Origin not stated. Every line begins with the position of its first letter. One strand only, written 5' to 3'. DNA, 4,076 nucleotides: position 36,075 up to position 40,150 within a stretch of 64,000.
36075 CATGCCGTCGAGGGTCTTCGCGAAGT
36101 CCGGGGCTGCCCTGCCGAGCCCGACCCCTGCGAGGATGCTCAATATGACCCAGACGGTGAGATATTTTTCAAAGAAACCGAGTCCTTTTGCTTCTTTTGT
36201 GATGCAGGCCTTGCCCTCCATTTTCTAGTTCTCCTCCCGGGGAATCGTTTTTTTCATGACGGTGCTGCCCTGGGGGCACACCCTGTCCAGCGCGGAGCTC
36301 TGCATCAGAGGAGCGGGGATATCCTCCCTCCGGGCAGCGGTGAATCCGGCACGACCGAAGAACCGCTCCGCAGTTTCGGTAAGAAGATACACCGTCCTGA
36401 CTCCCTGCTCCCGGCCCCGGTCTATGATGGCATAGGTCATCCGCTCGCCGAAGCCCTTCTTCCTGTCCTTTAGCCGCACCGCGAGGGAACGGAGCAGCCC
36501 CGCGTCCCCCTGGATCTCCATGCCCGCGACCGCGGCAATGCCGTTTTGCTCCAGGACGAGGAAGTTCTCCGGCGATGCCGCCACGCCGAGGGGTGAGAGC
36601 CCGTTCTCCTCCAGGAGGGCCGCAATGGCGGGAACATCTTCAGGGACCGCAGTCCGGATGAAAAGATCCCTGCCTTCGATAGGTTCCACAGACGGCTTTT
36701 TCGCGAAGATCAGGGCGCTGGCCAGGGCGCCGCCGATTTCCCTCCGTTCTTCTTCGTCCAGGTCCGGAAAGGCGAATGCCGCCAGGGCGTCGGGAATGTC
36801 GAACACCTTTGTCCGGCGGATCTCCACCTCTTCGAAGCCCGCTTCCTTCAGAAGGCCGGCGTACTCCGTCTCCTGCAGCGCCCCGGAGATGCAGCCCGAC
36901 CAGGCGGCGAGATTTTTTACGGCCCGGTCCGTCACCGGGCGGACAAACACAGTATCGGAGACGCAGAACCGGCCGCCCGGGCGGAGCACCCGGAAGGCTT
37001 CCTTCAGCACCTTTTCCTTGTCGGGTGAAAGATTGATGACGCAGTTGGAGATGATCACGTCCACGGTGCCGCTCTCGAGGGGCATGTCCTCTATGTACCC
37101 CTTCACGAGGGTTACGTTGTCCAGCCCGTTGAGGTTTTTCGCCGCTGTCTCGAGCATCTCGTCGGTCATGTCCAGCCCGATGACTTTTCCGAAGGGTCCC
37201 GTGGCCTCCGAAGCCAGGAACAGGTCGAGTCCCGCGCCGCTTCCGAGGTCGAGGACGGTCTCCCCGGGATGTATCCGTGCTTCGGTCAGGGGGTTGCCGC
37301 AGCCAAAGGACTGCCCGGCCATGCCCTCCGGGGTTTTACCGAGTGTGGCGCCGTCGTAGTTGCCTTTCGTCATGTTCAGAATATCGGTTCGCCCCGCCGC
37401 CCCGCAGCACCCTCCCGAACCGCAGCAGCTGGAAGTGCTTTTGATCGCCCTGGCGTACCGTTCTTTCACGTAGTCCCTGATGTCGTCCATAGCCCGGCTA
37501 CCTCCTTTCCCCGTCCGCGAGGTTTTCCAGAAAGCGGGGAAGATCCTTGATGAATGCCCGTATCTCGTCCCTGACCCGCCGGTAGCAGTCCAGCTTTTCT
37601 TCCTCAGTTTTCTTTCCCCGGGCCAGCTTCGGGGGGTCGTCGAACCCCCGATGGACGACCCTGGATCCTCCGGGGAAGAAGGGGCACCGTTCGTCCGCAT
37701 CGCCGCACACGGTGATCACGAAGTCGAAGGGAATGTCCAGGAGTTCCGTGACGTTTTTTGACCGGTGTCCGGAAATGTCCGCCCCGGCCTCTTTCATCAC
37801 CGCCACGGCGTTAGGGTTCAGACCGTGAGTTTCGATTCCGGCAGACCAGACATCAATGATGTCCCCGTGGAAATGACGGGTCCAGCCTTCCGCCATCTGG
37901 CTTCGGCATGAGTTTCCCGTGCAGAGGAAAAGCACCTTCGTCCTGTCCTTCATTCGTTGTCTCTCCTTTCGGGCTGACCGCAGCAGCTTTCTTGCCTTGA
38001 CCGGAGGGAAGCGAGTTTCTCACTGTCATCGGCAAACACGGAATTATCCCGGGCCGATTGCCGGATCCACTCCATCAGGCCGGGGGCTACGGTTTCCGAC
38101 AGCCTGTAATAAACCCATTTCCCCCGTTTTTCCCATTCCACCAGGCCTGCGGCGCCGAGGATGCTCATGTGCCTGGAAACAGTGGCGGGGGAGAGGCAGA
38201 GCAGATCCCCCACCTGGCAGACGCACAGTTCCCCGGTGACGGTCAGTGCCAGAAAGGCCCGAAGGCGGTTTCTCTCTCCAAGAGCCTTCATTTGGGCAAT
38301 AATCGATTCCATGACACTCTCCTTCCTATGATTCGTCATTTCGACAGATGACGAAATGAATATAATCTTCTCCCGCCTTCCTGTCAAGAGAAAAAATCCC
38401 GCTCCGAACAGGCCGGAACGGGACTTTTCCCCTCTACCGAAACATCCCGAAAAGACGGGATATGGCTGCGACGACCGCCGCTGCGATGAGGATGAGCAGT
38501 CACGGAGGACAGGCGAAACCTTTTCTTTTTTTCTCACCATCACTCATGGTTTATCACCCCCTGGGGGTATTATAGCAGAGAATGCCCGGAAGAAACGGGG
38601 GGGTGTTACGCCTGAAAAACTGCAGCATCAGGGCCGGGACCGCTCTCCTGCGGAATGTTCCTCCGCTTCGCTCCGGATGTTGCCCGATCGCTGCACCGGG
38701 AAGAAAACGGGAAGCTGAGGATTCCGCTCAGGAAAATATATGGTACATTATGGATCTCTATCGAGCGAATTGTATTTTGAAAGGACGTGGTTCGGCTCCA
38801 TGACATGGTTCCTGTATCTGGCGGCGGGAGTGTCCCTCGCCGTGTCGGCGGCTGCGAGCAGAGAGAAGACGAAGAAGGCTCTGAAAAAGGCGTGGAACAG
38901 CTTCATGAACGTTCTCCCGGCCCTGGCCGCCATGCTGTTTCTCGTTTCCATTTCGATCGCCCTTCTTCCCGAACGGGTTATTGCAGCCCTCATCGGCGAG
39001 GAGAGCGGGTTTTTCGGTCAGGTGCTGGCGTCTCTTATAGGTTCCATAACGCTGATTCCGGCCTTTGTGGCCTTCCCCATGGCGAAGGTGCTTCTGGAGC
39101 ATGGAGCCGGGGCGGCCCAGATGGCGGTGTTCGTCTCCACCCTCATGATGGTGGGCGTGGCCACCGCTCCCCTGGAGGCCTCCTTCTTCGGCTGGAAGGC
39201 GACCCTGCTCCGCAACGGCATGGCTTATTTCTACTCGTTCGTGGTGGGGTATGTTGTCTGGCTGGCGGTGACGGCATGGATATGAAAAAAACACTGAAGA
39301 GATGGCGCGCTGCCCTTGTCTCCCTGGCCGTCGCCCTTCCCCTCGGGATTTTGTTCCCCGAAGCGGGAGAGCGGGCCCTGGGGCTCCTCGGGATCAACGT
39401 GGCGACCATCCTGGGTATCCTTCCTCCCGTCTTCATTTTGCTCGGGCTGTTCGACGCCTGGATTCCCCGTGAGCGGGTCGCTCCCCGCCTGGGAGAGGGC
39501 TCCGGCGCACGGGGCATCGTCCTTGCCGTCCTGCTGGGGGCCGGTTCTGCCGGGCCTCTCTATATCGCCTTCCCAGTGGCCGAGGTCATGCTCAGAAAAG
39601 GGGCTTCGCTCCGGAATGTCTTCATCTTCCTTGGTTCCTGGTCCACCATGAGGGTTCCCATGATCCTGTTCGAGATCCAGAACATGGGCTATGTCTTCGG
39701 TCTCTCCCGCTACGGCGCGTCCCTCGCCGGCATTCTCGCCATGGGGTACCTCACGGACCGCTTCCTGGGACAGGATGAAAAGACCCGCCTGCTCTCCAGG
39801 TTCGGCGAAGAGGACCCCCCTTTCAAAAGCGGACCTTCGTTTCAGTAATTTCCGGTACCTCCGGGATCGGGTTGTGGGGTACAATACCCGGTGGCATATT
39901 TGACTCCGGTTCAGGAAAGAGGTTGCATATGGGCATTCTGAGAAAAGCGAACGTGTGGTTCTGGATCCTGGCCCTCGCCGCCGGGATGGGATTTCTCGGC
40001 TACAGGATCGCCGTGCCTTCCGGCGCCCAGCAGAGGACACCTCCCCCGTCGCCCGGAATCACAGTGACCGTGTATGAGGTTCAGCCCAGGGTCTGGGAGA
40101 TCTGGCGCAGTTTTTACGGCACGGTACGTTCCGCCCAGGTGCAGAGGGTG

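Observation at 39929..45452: Radical SAM/SPASM enzyme translationally coupled to an MFP-RND efflux pair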

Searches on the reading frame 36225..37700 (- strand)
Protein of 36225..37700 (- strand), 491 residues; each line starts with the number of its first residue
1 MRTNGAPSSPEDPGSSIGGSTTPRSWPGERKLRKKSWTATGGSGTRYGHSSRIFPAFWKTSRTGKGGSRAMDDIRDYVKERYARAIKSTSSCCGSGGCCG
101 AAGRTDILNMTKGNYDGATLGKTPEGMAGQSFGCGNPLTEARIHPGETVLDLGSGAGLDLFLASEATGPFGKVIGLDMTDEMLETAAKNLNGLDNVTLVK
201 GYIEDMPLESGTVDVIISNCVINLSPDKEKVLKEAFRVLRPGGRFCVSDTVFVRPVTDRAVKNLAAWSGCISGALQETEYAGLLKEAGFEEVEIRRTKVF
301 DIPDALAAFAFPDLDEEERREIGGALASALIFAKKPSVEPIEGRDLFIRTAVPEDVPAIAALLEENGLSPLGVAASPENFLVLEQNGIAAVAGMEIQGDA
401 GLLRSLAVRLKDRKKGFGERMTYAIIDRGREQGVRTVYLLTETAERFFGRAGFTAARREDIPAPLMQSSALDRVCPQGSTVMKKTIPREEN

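Call 7: search_protein_families(library=ncbifam, proteins=[window:36225-37700:-], max_evalue=0.001)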
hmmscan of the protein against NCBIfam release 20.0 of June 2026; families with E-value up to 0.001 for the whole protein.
window:36225-37700:- (491 aa): 40 families (the best 25 are shown)
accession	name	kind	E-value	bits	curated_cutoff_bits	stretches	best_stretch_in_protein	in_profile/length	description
NF008823.0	PRK11873.1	subfamily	6.4e-89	298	263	1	70-337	3-269/272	arsenite methyltransferase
NF041537.1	ArsM_AhpD_UU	exception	1.1e-50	172.3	510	1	73-300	12-233/345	arsenite methyltransferase/AhpD domain selenoprotein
NF047649.1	MTase_UXPK_star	exception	4.2e-48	163.8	460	1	71-298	10-232/283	methyltransferase/UXPK-star double selenoprotein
NF041536.1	ArsM_DUF2284_UU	exception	1.2e-47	162.3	575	1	110-298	41-231/459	arsenite methyltransferase/DUF2284 domain selenoprotein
NF040538.1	methyl_ArsM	equivalog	1.3e-40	139.6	500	2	209-295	168-256/356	arsinothricin biosynthesis methyltransferase ArsM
NF040501.1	resist_ArsN2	equivalog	1.8e-35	121.5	125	1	356-484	2-132/133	arsenic resistance N-acetyltransferase ArsN2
NF038099.1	AsSugarArsM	exception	1.9e-28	99.6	400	1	123-303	36-227/321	arsenosugar biosynthesis arsenite methyltransferase ArsM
NF045667.1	MTase_DVU1556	equivalog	3.4e-26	92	155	1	140-291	17-162/213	DVU_1556 family methyltransferase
NF040539.1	AST_met_ArsM_2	exception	7.9e-24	84.9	240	1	147-294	58-210/262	putative arsinothricin biosynthesis methyltransferase ArsM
TIGR02072.1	BioC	equivalog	1.2e-15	58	184.95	1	147-250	36-135/244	malonyl-ACP O-methyltransferase BioC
TIGR01934.1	MenG_MenH_UbiE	subfamily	2e-15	56.7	158.35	1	141-251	35-145/223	ubiquinone/menaquinone biosynthesis methyltransferase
NF043040.1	corrin_prot_MT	hypoth_equivalog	2.7e-15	56.4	180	1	141-267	37-167/216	corrinoid protein-associated methyltransferase CpaM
NF001243.0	PRK00216.1-4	equivalog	1.8e-14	53.7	235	1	140-250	42-154/237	demethylmenaquinone methyltransferase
NF001244.0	PRK00216.1-5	equivalog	4.2e-14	52.4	216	1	143-250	46-156/236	bifunctional demethylmenaquinone methyltransferase/2-methoxy-6-polyprenyl-1,4-benzoquinol methylase UbiE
TIGR02752.1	MenG_heptapren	equivalog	9.6e-14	51.5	419.85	1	141-250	41-152/231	demethylmenaquinone methyltransferase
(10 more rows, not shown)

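Call 8: search_protein_families(library=pfam, proteins=[window:36225-37700:-], max_evalue=0.001)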
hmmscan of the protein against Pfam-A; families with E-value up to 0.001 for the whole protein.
window:36225-37700:- (491 aa): 12 families
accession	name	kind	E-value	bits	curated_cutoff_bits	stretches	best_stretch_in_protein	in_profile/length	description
PF13847.12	Methyltransf_31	-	7.6e-33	113.7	27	1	143-288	1-145/145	Methyltransferase domain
PF08241.18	Methyltransf_11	-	1.9e-20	73.7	21.2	1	150-246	1-94/95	Methyltransferase domain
PF13649.12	Methyltransf_25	-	3.6e-20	72.9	27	1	149-243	1-97/97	Methyltransferase domain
PF01209.24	Ubie_methyltran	-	1.5e-16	60.9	20.1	1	144-250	46-154/233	ubiE/COQ5 methyltransferase family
PF08242.18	Methyltransf_12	-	4.8e-14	53.3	30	1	150-245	1-98/98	Methyltransferase domain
PF13489.12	Methyltransf_23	-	1.8e-09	38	27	1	143-292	20-162/164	Methyltransferase domain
PF13508.13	Acetyltransf_7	-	1.1e-05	26.2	27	1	378-454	3-83/84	Acetyltransferase (GNAT) domain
PF06325.19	PrmA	-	1.1e-05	25.6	22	1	140-248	156-259/296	Ribosomal protein L11 methyltransferase (PrmA)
PF00583.31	Acetyltransf_1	-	3.5e-05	24.5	20.7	1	377-453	32-116/116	Acetyltransferase (GNAT) family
PF01135.25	PCMT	-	5.3e-05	23.5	20.3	1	143-199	71-129/210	Protein-L-isoaspartate(D-aspartate) O-methyltransferase (PCMT)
PF05148.21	Methyltransf_8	-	0.00043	20.6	27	1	200-249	110-158/219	Hypothetical methyltransferase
PF20922.3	Anamorsin_N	-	0.00073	19.7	27.1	0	206-260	45-100/163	Anamorsin, N-terminal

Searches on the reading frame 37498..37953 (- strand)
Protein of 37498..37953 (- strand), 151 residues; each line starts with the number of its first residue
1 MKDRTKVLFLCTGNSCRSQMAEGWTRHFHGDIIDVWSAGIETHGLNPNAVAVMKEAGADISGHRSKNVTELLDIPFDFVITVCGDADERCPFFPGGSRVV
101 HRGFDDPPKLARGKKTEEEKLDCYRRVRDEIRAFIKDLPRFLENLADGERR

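Call 17: search_protein_families(library=pfam, proteins=[window:37498-37953:-], max_evalue=0.001)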
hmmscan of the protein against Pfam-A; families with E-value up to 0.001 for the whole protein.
window:37498-37953:- (151 aa): 1 family
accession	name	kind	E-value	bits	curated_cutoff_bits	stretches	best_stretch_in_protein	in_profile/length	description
PF01451.26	LMWPc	-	2.6e-17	63.8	23.2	1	7-135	1-140/144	Low molecular weight phosphotyrosine protein phosphatase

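Call 29: search_protein_families(library=ncbifam, proteins=[window:37498-37953:-], max_evalue=1)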
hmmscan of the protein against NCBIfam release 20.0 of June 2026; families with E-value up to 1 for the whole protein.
window:37498-37953:- (151 aa): 6 families
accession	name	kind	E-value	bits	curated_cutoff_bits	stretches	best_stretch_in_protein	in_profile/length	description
TIGR02691.1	arsC_pI258_fam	equivalog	1.2e-43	148.5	174.3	1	7-138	1-129/129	arsenate reductase (thioredoxin)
NF010053.0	PRK13530.1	subfamily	5e-42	143.4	215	1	4-138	3-128/133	arsenate reductase (thioredoxin)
TIGR02689.1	ars_reduc_gluta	equivalog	8.1e-24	84.2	157.6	1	6-137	2-124/126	arsenate reductase, glutathione/glutaredoxin type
NF007520.0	PRK10126.1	equivalog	8.7e-08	32.7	243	1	6-82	4-82/147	low molecular weight protein-tyrosine-phosphatase Wzb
NF008486.0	PRK11391.1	equivalog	6.9e-05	23.3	247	1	6-81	8-85/148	phosphotyrosine-protein phosphatase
NF047426.1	tail_chap_PVL_C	equivalog_domain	0.018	15.1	25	1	66-82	6-22/39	phage tail assembly chaperone GT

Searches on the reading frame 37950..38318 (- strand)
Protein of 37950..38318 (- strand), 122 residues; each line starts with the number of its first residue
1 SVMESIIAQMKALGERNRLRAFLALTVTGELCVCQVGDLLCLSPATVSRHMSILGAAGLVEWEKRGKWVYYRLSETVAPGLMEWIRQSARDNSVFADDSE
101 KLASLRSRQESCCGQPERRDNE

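Call 29: search_protein_families(library=ncbifam, proteins=[window:37950-38318:-], max_evalue=1)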
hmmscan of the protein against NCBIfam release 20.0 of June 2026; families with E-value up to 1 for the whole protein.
window:37950-38318:- (122 aa): 9 families
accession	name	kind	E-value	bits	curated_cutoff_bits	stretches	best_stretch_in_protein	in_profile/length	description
NF033788.1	HTH_metalloreg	subfamily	6e-21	74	55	1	9-76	4-71/77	metalloregulator ArsR/SmtB family transcription factor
NF007528.0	PRK10141.1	subfamily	1.5e-15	57.1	97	1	8-87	8-87/117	metalloregulator ArsR/SmtB family transcription factor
NF033789.1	repress_SdpR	subfamily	9.7e-13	47.8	100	1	10-86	2-77/79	autorepressor SdpR family transcription factor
NF041413.1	ArsR_Rv2640c_fam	equivalog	1.9e-09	38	155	1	7-76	33-104/118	Rv2640c family ArsR-like transcriptional regulator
NF045707.1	Dbac_1936_reg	equivalog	9.6e-09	35.2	115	1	8-83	9-83/99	ArsR/SmtB-type metalloregulator TsoR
NF040642.1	sulf_sens_BigR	equivalog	1.4e-07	31.5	155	1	8-83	12-86/95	sulfite-sensing transcriptional repressor BigR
NF047906.1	CdPbTransRegCmtR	equivalog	5.6e-05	23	150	1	11-76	16-80/104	Cd(II)/Pb(II)-sensing metalloregulatory transcriptional regulator CmtR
NF052532.1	TransRegPagRBaca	equivalog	0.033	14.3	170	1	9-81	20-91/99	transcriptional repressor PagR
TIGR01884.1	cas_HTH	subfamily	0.038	13.4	60.2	1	24-69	150-196/202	CRISPR-associated CARF protein Csa3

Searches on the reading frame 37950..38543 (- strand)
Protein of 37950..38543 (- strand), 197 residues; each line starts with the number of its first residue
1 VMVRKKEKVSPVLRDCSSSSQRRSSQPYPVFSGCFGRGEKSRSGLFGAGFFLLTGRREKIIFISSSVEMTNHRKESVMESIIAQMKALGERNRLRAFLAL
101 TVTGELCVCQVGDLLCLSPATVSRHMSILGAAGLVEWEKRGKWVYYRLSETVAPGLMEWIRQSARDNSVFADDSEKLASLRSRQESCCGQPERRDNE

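Call 17: search_protein_families(library=pfam, proteins=[window:37950-38543:-], max_evalue=0.001)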
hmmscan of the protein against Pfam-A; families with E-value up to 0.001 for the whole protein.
window:37950-38543:- (197 aa): 1 family
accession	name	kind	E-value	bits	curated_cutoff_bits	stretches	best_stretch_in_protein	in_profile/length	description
PF01022.26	HTH_5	-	5.2e-08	33.1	22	1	94-136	5-46/47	Bacterial regulatory protein, arsR family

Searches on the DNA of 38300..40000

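Call 33: search_rna_families(source=window, start=38300, end=40000, threshold=evalue, max_evalue=1)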
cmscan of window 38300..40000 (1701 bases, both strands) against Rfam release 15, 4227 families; matches with E-value up to 1: 1.
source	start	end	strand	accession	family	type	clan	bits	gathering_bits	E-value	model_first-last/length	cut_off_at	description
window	38493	38548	-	RF01625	ceN28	Gene; snRNA; snoRNA; CD-box;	-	20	70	0.41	1-88/88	no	Caenorhabditis snoRNA ceN28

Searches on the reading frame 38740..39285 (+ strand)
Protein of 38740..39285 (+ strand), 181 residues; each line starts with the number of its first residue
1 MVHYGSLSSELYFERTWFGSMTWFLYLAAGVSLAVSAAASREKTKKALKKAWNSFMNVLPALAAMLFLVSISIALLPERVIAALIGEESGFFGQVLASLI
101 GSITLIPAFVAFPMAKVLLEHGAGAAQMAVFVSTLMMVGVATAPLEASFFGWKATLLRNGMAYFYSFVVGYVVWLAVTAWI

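Call 28: search_protein_families(library=pfam, proteins=[window:38740-39285:+], max_evalue=1)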
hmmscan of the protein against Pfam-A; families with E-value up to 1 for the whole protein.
window:38740-39285:+ (181 aa): 2 families
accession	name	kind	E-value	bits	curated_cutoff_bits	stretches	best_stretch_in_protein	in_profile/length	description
PF03773.19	ArsP_1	-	8.8e-08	32.1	32.3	1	55-173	13-131/294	Predicted permease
PF13664.11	DUF4149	-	0.81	10.4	24.6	1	16-70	5-56/102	Domain of unknown function (DUF4149)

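Call 29: search_protein_families(library=ncbifam, proteins=[window:38740-39285:+], max_evalue=1)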
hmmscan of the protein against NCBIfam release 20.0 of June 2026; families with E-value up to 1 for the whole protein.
window:38740-39285:+ (181 aa): 2 families
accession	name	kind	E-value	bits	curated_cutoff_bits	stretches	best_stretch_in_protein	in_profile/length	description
NF043081.1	MMSYN1_0165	equivalog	0.021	13.8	350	1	18-80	181-243/388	oligopeptide ABC transporter permease OppB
NF003958.0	PRK05454.2-1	equivalog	0.24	9.5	419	1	19-101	388-473/704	glucans biosynthesis glucosyltransferase MdoH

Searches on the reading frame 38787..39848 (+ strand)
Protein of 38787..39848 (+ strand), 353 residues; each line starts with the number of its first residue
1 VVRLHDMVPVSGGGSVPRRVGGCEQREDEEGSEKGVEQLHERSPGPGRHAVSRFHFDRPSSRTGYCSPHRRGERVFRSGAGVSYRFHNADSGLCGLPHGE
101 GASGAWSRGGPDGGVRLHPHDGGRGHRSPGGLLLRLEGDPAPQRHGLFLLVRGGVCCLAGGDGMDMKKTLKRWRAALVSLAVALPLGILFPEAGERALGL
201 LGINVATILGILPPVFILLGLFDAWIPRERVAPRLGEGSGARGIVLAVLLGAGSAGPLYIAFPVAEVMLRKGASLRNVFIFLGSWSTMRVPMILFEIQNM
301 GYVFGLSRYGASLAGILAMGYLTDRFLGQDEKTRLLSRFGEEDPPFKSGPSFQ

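Call 7: search_protein_families(library=ncbifam, proteins=[window:38787-39848:+], max_evalue=0.001)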
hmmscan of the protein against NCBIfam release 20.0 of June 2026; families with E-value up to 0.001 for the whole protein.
window:38787-39848:+ (353 aa): 0 families

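Call 8: search_protein_families(library=pfam, proteins=[window:38787-39848:+], max_evalue=0.001)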
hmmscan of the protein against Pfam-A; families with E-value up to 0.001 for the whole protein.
window:38787-39848:+ (353 aa): 1 family
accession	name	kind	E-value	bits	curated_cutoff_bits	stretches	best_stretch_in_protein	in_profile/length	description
PF03773.19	ArsP_1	-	1.7e-07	31.2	32.3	1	205-328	13-136/294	Predicted permease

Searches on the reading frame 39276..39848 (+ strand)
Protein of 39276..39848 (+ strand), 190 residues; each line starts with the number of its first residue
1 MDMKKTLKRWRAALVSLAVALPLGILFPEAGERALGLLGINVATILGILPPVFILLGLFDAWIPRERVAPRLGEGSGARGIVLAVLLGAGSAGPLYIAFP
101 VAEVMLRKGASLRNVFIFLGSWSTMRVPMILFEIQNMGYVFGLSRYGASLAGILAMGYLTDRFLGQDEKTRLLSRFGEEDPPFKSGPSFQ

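Call 28: search_protein_families(library=pfam, proteins=[window:39276-39848:+], max_evalue=1)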
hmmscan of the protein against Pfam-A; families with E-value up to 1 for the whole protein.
window:39276-39848:+ (190 aa): 1 family
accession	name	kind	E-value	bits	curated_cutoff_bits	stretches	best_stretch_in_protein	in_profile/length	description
PF03773.19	ArsP_1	-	2.8e-08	33.7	32.3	1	42-166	13-137/294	Predicted permease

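Call 29: search_protein_families(library=ncbifam, proteins=[window:39276-39848:+], max_evalue=1)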
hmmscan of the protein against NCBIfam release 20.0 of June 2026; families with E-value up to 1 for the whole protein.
window:39276-39848:+ (190 aa): 2 families
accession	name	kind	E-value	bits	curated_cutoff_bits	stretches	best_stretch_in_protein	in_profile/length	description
NF033936.1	CuZnOut_SO0444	equivalog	0.0037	16.4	300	1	53-169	16-131/351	SO_0444 family Cu/Zn efflux transporter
NF010399.0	PRK13825.1-3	equivalog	0.15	10.9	863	1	18-104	97-179/417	conjugal transfer protein TraB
